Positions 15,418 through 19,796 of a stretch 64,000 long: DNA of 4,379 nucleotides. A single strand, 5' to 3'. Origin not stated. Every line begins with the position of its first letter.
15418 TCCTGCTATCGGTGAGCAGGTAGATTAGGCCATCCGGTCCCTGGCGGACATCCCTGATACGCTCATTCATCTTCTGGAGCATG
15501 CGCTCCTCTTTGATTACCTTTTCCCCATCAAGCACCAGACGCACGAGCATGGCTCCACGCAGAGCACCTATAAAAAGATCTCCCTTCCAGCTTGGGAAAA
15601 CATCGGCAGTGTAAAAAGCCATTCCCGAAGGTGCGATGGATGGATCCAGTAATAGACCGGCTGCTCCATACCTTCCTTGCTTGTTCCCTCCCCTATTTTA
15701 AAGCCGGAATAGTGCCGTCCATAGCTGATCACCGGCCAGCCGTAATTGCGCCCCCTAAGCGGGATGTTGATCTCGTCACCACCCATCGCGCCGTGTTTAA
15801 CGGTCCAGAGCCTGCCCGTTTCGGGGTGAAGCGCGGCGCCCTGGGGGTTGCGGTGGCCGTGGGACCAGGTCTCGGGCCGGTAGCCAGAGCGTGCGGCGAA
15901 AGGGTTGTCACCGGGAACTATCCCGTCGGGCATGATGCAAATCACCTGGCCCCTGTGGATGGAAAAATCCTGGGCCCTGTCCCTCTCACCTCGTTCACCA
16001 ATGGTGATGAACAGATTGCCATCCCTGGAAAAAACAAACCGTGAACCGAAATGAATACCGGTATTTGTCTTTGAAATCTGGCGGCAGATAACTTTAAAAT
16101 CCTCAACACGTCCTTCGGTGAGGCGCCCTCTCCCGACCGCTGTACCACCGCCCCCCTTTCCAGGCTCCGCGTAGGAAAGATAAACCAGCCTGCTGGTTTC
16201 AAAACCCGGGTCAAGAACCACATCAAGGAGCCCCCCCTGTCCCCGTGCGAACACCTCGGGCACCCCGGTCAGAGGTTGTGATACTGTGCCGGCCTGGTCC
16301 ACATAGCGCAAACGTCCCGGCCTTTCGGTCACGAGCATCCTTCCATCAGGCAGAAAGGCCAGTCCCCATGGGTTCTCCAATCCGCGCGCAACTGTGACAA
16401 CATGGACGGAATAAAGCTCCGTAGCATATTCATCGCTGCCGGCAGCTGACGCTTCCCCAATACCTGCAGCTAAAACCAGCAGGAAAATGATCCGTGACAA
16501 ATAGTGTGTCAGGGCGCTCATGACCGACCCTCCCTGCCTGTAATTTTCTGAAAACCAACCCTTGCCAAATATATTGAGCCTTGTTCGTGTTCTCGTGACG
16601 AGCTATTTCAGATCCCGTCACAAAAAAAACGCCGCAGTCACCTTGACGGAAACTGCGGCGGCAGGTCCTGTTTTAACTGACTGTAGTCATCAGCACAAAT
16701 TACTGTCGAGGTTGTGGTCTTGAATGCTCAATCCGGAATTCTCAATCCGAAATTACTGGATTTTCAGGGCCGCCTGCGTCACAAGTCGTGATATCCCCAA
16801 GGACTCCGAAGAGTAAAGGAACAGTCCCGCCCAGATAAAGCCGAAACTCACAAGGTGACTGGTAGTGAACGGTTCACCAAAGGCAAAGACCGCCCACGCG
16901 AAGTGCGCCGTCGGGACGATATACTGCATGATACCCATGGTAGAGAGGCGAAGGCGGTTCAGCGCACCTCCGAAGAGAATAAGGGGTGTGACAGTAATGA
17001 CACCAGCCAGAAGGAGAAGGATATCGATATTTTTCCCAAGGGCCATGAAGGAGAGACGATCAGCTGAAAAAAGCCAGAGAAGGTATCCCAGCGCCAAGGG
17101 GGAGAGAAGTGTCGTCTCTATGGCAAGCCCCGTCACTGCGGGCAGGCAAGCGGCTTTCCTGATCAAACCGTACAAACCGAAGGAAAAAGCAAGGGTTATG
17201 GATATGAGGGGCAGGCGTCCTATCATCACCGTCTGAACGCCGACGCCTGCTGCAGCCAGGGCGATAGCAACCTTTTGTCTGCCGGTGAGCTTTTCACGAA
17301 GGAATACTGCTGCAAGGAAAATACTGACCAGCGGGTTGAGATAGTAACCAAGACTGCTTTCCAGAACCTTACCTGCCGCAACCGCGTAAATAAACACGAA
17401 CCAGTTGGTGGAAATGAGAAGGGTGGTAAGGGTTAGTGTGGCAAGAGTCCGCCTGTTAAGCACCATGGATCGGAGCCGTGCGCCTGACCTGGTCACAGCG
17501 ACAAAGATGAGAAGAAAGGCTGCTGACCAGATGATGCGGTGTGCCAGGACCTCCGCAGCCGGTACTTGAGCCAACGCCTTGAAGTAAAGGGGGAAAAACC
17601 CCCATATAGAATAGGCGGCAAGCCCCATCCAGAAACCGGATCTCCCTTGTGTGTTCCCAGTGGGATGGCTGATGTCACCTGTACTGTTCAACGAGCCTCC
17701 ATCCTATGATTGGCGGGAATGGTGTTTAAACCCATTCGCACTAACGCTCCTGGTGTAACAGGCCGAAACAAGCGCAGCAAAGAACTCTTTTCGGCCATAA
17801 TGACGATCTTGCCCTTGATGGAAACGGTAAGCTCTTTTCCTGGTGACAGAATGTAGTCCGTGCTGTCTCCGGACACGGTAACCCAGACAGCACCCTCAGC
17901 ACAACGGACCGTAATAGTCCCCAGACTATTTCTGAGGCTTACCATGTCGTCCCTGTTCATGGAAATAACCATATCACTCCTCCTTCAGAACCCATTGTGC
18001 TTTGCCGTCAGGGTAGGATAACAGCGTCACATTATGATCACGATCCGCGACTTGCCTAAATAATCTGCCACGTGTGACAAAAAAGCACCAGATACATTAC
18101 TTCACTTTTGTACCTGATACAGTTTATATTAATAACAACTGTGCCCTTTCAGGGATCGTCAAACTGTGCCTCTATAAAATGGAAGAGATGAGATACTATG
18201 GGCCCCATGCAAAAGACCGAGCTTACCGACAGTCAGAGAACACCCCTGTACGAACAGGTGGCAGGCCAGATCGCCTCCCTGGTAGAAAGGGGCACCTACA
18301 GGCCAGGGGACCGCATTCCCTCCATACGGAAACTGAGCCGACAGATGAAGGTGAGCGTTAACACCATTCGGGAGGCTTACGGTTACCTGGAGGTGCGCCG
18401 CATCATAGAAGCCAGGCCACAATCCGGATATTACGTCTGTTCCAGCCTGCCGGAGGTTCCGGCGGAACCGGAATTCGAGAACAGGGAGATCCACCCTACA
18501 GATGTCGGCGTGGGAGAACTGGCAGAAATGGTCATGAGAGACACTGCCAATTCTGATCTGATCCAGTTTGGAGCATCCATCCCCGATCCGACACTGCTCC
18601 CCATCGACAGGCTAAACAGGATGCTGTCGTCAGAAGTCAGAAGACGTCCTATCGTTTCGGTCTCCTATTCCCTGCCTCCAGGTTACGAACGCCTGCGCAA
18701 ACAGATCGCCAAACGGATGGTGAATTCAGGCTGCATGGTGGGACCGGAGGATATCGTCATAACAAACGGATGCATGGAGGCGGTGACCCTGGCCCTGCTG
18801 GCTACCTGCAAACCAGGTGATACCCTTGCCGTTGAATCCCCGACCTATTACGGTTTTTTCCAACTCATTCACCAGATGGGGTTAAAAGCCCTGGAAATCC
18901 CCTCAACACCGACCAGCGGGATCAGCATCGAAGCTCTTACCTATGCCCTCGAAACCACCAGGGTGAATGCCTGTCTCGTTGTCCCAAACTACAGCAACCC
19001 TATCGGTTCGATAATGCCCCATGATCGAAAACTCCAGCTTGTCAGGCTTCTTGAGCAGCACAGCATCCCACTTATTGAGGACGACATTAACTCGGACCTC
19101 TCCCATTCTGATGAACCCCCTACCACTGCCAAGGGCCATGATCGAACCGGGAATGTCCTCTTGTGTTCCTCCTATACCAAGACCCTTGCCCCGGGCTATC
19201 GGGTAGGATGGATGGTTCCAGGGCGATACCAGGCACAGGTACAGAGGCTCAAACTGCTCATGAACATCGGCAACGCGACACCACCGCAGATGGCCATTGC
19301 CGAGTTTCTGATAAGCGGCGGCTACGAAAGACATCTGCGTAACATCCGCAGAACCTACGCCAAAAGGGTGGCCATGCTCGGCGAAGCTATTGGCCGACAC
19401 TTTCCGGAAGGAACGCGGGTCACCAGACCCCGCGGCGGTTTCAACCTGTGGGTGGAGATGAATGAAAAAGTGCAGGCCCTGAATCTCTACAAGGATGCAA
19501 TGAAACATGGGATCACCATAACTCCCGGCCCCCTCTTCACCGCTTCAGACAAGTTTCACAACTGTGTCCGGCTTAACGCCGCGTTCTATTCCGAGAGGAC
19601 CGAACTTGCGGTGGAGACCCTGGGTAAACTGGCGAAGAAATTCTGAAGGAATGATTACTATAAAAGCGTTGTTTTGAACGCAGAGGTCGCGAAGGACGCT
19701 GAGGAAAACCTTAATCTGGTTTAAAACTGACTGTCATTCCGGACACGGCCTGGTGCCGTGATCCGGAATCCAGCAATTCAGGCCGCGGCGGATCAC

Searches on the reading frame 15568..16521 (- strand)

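Call 17: search_protein_families(library=pfam, proteins=[window:15568-16521:-], max_evalue=0.0001)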
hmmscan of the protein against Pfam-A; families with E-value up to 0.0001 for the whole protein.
window:15568-16521:- (317 aa): 1 family
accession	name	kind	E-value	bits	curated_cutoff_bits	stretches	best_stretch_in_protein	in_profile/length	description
PF07995.17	GSDH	-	7.3e-103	344.8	25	1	48-293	1-250/332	Glucose / Sorbosone dehydrogenase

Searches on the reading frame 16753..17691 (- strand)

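Call 17: search_protein_families(library=pfam, proteins=[window:16753-17691:-], max_evalue=0.0001)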
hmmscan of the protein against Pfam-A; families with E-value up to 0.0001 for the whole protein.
window:16753-17691:- (312 aa): 1 family
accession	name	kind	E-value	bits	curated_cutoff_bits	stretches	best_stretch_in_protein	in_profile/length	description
PF00892.27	EamA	-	1.5e-16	61.3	28.2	1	18-150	2-130/135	EamA-like transporter family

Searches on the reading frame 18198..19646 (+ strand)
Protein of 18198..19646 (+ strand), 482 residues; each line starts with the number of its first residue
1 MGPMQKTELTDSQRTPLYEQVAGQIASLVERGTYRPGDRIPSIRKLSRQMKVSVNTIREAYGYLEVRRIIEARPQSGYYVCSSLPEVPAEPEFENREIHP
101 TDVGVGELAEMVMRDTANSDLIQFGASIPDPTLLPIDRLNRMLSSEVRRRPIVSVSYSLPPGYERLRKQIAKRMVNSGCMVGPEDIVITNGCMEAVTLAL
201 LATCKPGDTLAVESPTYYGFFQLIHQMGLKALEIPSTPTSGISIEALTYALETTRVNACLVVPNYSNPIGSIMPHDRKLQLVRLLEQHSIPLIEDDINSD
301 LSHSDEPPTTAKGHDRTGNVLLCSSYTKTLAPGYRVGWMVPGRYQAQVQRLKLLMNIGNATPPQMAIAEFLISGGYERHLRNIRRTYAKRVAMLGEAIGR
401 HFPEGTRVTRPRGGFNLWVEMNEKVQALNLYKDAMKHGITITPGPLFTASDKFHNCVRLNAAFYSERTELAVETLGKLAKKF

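Call 17: search_protein_families(library=pfam, proteins=[window:18198-19646:+], max_evalue=0.0001)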
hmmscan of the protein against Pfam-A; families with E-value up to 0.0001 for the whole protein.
window:18198-19646:+ (482 aa): 2 families
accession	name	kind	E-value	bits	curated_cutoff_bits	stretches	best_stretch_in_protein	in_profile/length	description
PF00155.27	Aminotran_1_2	-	3.3e-28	99.3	19.7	1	157-469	38-355/361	Aminotransferase class I and II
PF00392.27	GntR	-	2.6e-16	59.5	27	1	17-80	1-64/64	Bacterial regulatory proteins, gntR family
